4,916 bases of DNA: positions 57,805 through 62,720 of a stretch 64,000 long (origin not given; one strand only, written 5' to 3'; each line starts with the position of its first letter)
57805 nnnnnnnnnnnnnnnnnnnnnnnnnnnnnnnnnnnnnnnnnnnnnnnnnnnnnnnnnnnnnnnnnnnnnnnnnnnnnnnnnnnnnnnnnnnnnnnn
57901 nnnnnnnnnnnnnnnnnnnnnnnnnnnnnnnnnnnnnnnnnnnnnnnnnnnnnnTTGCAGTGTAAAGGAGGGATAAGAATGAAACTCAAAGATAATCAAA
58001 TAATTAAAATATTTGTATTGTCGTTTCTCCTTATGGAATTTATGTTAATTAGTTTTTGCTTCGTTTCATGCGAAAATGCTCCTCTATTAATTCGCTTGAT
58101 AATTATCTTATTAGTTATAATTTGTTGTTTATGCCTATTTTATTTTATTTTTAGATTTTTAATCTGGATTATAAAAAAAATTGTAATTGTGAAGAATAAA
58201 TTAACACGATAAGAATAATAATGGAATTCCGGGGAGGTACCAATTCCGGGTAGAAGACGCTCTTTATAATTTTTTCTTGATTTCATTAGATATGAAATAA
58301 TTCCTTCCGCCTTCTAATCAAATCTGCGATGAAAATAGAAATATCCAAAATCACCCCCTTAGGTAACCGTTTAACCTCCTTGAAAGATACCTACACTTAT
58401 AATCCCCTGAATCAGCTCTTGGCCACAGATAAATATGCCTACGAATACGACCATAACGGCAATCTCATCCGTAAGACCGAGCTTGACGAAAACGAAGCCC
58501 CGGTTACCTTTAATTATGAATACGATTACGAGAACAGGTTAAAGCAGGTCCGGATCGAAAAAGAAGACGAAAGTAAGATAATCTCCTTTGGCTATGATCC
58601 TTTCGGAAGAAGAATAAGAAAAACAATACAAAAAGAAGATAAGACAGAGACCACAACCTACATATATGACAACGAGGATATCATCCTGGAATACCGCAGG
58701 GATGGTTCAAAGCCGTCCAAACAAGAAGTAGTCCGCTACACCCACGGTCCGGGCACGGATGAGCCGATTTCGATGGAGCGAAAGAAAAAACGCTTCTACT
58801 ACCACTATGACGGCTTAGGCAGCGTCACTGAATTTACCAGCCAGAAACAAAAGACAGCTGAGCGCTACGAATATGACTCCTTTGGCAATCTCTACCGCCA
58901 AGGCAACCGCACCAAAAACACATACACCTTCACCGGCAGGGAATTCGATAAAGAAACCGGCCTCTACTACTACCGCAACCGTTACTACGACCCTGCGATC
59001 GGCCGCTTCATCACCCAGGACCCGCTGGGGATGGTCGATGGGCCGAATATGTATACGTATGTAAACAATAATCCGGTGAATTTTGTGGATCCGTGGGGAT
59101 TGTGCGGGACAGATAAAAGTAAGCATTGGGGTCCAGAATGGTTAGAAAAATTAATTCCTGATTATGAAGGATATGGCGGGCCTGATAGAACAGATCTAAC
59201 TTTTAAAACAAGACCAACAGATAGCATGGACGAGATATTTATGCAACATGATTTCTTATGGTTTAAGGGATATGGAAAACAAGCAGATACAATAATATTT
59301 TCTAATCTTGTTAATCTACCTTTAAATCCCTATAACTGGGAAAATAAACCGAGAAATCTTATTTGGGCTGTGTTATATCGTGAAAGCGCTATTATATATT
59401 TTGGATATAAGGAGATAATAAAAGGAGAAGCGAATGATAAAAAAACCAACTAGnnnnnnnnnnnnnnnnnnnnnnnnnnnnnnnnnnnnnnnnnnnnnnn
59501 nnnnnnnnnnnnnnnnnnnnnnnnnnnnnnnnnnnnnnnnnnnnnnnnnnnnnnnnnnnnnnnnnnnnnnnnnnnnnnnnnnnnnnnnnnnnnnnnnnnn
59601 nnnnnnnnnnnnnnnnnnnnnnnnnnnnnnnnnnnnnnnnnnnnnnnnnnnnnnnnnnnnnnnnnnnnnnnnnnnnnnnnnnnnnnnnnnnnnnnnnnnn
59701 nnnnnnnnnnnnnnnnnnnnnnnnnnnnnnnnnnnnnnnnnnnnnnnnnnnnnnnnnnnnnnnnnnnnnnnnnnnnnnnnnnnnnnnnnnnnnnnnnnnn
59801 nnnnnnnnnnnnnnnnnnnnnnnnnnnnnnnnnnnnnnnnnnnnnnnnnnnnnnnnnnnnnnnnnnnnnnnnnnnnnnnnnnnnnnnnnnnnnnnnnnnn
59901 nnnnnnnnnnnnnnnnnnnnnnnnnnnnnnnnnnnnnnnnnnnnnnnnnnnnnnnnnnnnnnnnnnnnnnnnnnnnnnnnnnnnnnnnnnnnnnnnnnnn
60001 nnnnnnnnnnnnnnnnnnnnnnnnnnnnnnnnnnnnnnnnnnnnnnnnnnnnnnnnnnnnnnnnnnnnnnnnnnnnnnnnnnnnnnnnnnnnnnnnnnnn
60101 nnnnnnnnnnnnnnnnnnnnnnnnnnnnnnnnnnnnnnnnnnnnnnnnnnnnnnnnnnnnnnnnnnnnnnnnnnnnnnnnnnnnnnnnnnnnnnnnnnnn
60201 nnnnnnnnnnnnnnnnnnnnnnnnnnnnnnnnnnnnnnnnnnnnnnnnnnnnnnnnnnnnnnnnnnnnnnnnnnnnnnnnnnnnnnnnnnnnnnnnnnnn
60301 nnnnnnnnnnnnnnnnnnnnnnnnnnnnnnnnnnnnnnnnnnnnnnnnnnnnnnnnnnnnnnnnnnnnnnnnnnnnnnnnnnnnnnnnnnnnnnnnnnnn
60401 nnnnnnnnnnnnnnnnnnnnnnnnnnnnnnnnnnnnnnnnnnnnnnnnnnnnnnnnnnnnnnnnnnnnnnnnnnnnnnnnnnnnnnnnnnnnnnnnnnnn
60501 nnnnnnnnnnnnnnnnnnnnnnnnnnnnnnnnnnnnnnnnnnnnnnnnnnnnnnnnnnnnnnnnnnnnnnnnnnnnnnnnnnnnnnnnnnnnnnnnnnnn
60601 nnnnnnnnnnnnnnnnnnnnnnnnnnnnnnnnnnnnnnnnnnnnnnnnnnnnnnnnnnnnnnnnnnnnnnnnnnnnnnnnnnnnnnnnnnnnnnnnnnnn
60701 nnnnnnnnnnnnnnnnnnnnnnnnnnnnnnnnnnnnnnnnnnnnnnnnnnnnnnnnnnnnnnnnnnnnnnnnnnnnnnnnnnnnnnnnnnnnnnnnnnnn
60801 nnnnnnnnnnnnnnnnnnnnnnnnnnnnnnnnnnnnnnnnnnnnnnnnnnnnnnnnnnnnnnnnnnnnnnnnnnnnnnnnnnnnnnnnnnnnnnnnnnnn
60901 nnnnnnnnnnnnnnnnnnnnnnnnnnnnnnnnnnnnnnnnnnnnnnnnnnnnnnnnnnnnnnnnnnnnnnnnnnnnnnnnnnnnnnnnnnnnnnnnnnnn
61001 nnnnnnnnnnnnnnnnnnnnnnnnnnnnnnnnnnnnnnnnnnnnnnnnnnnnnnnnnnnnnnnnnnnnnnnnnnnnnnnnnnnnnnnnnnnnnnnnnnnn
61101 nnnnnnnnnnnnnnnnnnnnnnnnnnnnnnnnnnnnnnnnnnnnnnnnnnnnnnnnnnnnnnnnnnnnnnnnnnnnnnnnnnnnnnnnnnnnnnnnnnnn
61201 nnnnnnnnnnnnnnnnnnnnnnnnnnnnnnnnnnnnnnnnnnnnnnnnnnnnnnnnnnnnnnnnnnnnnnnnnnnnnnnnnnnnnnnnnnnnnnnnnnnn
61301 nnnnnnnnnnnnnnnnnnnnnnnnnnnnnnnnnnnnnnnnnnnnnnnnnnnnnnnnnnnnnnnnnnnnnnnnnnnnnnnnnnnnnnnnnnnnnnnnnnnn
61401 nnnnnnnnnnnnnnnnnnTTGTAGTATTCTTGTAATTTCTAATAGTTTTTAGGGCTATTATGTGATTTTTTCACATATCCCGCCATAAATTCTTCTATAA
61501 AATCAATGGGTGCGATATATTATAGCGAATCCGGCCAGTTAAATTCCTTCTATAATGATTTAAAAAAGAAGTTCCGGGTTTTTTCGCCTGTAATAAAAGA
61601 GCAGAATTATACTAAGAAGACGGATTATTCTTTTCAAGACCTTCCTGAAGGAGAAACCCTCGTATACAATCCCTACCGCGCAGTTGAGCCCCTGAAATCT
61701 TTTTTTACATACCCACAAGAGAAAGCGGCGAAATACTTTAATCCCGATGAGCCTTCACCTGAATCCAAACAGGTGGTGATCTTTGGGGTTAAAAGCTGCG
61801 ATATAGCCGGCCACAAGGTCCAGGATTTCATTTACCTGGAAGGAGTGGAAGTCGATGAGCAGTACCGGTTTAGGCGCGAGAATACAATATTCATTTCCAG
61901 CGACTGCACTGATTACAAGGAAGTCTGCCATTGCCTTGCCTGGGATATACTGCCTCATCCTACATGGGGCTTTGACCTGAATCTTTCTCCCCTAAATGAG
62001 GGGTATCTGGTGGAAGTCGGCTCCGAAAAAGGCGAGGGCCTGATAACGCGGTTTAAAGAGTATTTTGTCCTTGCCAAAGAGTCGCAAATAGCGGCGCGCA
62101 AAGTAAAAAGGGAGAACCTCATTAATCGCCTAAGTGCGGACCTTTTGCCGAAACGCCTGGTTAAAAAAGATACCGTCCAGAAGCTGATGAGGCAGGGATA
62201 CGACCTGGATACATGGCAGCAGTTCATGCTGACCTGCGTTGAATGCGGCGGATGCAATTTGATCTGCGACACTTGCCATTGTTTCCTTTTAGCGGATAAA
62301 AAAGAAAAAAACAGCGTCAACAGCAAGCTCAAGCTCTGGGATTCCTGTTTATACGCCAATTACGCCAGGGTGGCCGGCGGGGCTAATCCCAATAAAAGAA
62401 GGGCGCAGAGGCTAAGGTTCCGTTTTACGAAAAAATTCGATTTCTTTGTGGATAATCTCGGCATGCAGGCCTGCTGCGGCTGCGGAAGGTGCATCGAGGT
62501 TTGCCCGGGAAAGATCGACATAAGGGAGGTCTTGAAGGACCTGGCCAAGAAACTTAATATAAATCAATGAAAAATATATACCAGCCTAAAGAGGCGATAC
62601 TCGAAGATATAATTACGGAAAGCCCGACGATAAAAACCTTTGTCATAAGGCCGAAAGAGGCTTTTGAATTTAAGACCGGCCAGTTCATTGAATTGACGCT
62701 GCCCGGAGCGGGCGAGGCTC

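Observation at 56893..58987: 613-bp perfectly identical segment shared by the main rhs gene and the orphan cassette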

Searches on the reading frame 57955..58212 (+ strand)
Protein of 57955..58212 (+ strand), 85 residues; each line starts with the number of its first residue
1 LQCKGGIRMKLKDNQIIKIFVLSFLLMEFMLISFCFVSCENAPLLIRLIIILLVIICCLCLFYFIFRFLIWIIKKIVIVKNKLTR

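Call 5: search_protein_families(library=pfam, proteins=[window:57955-58212:+], max_evalue=0.01)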
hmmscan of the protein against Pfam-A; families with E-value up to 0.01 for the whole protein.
window:57955-58212:+ (85 aa): 0 families

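Call 17: search_protein_families(library=pfam, proteins=[window:57979-58209:+], max_evalue=10)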
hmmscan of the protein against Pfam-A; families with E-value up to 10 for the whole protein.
seq(77 aa): 0 families

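Call 19: search_protein_families(library=ncbifam, proteins=[window:57979-58212:+], max_evalue=0.1)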
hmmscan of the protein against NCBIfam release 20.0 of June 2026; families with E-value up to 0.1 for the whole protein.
window:57979-58212:+ (77 aa): 1 family
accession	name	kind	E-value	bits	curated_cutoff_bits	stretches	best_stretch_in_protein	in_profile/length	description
TIGR02908.1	CoxD_Bacillus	equivalog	0.058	13.3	117.85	1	2-57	18-76/110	cytochrome c oxidase subunit IVB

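Call 39: find_encoding_contigs(protein=window:57955-58212:+, flank=10000, max_places=10)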
Protein window:57955-58212:+ (85 aa): no gene with exactly this product is on record in the collection.

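Call 42: find_encoding_contigs(protein=window:57979-58212:+, flank=10000, max_places=10)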
Protein window:57979-58212:+ (77 aa): 2 contigs read that carry it; 2 places shown.
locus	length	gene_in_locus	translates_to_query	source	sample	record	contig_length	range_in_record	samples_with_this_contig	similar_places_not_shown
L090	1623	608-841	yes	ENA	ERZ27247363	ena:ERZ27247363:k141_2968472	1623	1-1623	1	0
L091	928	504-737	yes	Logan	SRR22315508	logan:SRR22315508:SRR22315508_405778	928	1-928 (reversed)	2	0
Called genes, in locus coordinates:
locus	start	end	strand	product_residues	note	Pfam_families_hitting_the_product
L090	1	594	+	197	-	?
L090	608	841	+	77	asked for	-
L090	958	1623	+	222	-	?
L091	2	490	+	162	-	?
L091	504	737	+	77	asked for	-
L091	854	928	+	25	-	?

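Call 72: search_protein_families(library=padloc, proteins=[window:57979-58212:+], max_evalue=0.01)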
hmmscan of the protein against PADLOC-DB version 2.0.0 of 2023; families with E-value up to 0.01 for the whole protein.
window:57979-58212:+ (77 aa): 0 families
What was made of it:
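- Tried and rejected: PADLOC on imm1, imm2 and the orphan ORF: nothing (call 72).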

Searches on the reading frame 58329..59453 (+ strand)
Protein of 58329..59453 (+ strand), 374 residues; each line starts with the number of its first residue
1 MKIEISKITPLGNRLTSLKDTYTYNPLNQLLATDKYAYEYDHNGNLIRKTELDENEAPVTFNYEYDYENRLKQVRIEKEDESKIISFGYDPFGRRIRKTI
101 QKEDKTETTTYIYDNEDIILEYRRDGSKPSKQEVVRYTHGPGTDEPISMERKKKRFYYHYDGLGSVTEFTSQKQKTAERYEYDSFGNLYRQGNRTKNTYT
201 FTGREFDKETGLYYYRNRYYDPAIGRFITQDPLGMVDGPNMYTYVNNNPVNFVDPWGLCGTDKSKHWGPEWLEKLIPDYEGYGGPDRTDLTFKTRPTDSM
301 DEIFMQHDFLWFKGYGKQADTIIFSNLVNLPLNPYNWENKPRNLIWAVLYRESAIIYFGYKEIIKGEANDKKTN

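Call 5: search_protein_families(library=pfam, proteins=[window:58329-59453:+], max_evalue=0.01)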
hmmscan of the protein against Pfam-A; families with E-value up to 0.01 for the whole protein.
window:58329-59453:+ (374 aa): 1 family
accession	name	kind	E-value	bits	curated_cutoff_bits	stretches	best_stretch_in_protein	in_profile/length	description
PF05593.20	RHS_repeat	-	9e-08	32.8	22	0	40-74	1-31/38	RHS Repeat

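Call 14: find_encoding_contigs(protein=window:58329-59453:+, flank=10000, max_places=10)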
Protein window:58329-59453:+ (374 aa): no gene with exactly this product is on record in the collection.
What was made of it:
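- Tried and rejected: Lookups of the orphan ORF and of the 85-aa imm1 ORF found nothing (calls 14, 39).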

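Call 19: search_protein_families(library=ncbifam, proteins=[window:58329-59453:+], max_evalue=0.1)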
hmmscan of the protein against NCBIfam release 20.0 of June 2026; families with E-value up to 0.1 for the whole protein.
window:58329-59453:+ (374 aa): 3 families
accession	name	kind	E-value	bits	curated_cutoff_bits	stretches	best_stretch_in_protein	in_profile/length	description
TIGR03696.1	Rhs_assc_core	domain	1.3e-27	96.1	32.5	1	182-258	1-76/76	RHS repeat-associated core domain-containing protein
NF041261.1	RHS_core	equivalog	2.9e-27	94.9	2000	2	152-258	1154-1261/1261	RHS element core protein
TIGR01643.1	YD_repeat_2x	repeat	1.7e-08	34.6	15.8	1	79-109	12-42/42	YD repeat-containing protein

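Call 20: find_homologous_proteins(query=window:58329-59453:+, max_evalue=0.00001)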
Query window:58329-59453:+ (374 aa): 3597 proteins with E <= 0.00001 among 5044 candidates; the best 120 are listed.
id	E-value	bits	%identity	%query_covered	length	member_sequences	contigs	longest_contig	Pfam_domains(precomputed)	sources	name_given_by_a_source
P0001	8.9e-99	349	57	70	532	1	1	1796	PF05593.20,PF25023.2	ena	-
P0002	1.0e-95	339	50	90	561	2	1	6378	PF05593.20,PF25023.2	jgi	jgi:RHS repeat-associated protein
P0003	6.8e-90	320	47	90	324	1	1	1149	PF05593.20,PF25023.2,PF03527.21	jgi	jgi:RHS repeat-associated protein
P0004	4.9e-88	314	54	69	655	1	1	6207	PF05593.20,PF25023.2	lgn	-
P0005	3.2e-84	301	56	67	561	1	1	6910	PF05593.20,PF25023.2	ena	-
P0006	2.8e-82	295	54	69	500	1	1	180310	PF05593.20,PF25023.2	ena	-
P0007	6.0e-82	294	47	62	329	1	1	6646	PF15283.13,PF05593.20,PF25023.2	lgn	-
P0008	1.6e-75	273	47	69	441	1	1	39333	PF05593.20,PF25023.2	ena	-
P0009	3.5e-75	272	42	59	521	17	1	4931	PF05593.20,PF25023.2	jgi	-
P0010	3.8e-75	271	61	53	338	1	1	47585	PF05593.20,PF25023.2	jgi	jgi:RHS repeat-associated protein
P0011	1.4e-74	270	45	67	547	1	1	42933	PF05593.20,PF25023.2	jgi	-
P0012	3.3e-74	268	52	67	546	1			PF05593.20,PF25023.2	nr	nr:RHS repeat-associated core domain-containing protein [Desulfobacteraceae bacterium]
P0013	1.2e-72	263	43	84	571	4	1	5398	PF05593.20,PF00068.25,PF25023.2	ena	-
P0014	2.2e-72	262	53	69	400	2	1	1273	PF05593.20,PF25023.2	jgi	jgi:RHS repeat-associated protein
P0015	6.1e-72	261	51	67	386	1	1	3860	PF01551.30,PF05593.20,PF25023.2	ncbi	-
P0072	1.7e-61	227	93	29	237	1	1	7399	PF06259.19,PF00561.27,PF25023.2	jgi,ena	-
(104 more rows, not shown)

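Call 21: find_encoding_contigs(protein=P0072, flank=10000)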
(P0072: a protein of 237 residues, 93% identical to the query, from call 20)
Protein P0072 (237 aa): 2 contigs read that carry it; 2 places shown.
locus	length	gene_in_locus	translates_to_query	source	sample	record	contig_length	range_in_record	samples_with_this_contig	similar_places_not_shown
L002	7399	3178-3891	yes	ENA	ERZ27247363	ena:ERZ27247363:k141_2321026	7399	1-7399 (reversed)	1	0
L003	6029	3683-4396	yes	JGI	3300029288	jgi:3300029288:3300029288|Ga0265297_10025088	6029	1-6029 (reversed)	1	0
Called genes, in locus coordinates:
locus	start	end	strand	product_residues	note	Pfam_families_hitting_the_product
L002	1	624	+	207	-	?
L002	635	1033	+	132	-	-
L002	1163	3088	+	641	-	-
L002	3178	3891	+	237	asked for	PF25023:TEN_YD-shell, PF00561:Abhydrolase_1 (faint), PF06259:Abhydrolase_8 (weak)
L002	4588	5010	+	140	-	-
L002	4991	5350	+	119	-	-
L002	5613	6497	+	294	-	PF00294:PfkB, PF08543:Phos_pyr_kin (weak)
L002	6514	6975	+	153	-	PF09424:YqeY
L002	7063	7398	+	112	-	?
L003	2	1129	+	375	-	?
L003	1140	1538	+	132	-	-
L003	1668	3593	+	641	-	-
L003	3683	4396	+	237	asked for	PF25023:TEN_YD-shell, PF00561:Abhydrolase_1 (faint), PF06259:Abhydrolase_8 (weak)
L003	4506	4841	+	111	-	-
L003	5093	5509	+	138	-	-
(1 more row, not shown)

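Call 70: find_encoding_contigs(protein=P0002, flank=8000, max_places=3)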
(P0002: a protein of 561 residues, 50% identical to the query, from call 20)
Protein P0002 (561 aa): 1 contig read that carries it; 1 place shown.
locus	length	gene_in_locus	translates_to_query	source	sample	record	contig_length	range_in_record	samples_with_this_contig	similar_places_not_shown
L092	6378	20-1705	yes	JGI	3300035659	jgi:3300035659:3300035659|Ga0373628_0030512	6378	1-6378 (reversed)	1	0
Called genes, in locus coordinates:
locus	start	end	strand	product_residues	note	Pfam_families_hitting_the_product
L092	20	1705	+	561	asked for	PF05593:RHS_repeat (faint), PF25023:TEN_YD-shell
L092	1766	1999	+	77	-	-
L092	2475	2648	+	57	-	-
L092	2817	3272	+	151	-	-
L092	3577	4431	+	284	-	PF00175:NAD_binding_1, PF10418:DHODB_Fe-S_bind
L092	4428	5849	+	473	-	PF14691:Fer4_20, PF00070:Pyr_redox (faint), PF01494:FAD_binding_3 (weak), PF07992:Pyr_redox_2, PF13450:NAD_binding_8 (weak), PF13738:Pyr_redox_3 (faint)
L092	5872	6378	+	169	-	?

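Call 72: search_protein_families(library=padloc, proteins=[window:58329-59453:+], max_evalue=0.01)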
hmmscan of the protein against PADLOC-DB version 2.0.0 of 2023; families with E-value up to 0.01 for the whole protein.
window:58329-59453:+ (374 aa): 0 families

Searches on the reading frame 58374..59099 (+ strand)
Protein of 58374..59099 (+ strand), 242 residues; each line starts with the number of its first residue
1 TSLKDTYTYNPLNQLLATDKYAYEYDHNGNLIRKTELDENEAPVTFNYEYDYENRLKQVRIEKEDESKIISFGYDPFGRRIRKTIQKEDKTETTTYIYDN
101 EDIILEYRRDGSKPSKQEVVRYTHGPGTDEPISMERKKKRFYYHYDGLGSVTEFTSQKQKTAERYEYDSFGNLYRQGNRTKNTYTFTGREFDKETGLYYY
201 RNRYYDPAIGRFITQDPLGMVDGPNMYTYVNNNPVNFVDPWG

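Call 31: find_related_loci(query=window:58374-59099:+, collection=genome_contigs, flank=10000)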
Query seq(242 aa) (242 aa) in genome_contigs; peptide patterns used: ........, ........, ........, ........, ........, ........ (x = any residue, [..] = any of these).
475 stretches matched a pattern; 279 encode a relative of the query (tblastn E <= 1e-3); the best 80 are kept; 79 distinct loci.
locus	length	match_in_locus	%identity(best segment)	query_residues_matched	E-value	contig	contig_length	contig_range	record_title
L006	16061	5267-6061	48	5-242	2e-77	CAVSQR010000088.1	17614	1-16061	MAG: uncultured delta proteobacterium isolate MFD01299.bin.3.1 genome assembly, contig: contig_74202, whole genome shotg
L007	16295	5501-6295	48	5-242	2e-74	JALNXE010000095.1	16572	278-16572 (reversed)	MAG: Desulfobulbaceae bacterium isolate SO_2016_LW3 bin 20 scaffold04961_LW162_2016, whole genome shotgun sequence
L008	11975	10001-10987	52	4-242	1e-74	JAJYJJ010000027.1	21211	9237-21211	MAG: Nitrospirae bacterium isolate DBS2-1.bin158 NODE_4360_length_21211_cov_4.155521, whole genome shotgun sequence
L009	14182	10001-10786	47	5-242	3e-71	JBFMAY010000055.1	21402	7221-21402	MAG: Thermodesulfobacteriota bacterium isolate MAG150 MAG150_55, whole genome shotgun sequence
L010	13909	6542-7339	47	4-242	1e-70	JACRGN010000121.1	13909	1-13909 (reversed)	MAG: Nitrospinota bacterium isolate NC_groundwater_1752_Pr3_B-0.1um_39_30 SR-2_scaffold_141_875449, whole genome shotgun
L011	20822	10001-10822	43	4-242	1e-65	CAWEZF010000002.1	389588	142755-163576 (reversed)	MAG: uncultured delta proteobacterium isolate MFD04716.bin.2.259 genome assembly, contig: contig_11099, whole genome sho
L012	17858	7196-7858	49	7-242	1e-65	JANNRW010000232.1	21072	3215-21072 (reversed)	MAG: Geobacteraceae bacterium isolate SOY_31_metabat_301 SOY_31_k141_3466031, whole genome shotgun sequence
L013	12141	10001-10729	48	4-242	2e-65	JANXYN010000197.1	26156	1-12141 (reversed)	MAG: Geobacteraceae bacterium isolate GL140_3_metabat_43 GL140_3_k141_1467007, whole genome shotgun sequence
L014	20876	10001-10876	47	4-242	5e-74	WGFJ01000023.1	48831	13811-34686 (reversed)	MAG: Deltaproteobacteria bacterium isolate S146_80 k151_161877, whole genome shotgun sequence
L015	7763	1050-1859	47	4-242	2e-64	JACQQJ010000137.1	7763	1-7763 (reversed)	MAG: Nitrospinota bacterium isolate NC_groundwater_1330_Ag_S-0.2um_39_55 S_p2_S4_coassembly_k141_2376297, whole genome s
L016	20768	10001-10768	45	4-242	2e-64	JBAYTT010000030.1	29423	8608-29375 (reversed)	MAG: Pelobacteraceae bacterium isolate SO_2016_LW3_15 scaffold02352_LW162_2016, whole genome shotgun sequence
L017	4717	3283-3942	47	7-242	1e-62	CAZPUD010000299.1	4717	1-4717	MAG TPA_asm: uncultured candidatus Brocadiaceae bacterium isolate SRP093185_co1_14 genome assembly, contig: NODE_13662_l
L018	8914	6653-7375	44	4-242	1e-62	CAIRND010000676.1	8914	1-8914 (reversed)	MAG: uncultured Geobacteraceae bacterium isolate Ja_bin-5855 genome assembly, contig: bin-5855:676/705, whole genome sho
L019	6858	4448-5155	46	3-242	1e-62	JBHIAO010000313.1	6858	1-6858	MAG: Anaerolineae bacterium isolate K_2_bin.73 NODE_6784_length_6858_cov_9.179039, whole genome shotgun sequence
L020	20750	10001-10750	46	8-242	3e-62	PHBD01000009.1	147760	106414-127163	MAG: Deltaproteobacteria bacterium HGW-Deltaproteobacteria-19 bjp_ig2102_scaffold_207, whole genome shotgun sequence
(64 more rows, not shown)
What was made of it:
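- Sister records carry SPAdes NODE names (call 31).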

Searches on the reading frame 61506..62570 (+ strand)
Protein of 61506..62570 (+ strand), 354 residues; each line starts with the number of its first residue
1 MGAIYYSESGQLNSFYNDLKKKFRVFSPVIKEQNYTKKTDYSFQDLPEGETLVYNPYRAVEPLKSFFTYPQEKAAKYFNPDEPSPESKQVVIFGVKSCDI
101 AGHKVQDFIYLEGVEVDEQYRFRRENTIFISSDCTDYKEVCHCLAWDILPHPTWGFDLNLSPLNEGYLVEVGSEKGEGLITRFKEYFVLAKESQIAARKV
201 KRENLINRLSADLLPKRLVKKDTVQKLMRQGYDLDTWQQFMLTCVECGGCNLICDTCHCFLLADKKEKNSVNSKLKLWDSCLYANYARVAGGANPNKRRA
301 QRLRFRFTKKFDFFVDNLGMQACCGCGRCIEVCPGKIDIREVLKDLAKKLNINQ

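Call 5: search_protein_families(library=pfam, proteins=[window:61506-62570:+], max_evalue=0.01)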
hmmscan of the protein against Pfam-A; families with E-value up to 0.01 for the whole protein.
window:61506-62570:+ (354 aa): 7 families
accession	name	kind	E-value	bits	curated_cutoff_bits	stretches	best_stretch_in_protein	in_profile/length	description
PF17179.9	Fer4_22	-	1.3e-27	96.9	27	1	243-337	1-95/95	4Fe-4S dicluster domain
PF13746.11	Fer4_18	-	0.00022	21.8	27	1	314-343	52-81/114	4Fe-4S dicluster domain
PF13534.11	Fer4_17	-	0.00027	21.9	22.2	0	310-338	33-61/61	4Fe-4S dicluster domain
PF13183.11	Fer4_8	-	0.0012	19.7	27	1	242-337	3-68/68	4Fe-4S dicluster domain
PF25160.1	LdpA_Fe-S-bd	-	0.0016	18.7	27.6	1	321-336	26-41/49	LdpA Fe-S cluster-binding domain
PF13187.11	Fer4_9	-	0.0032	17.9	27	0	244-336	2-50/52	4Fe-4S dicluster domain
PF13237.11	Fer4_10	-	0.0089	16.4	25.5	1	321-335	7-21/53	4Fe-4S dicluster domain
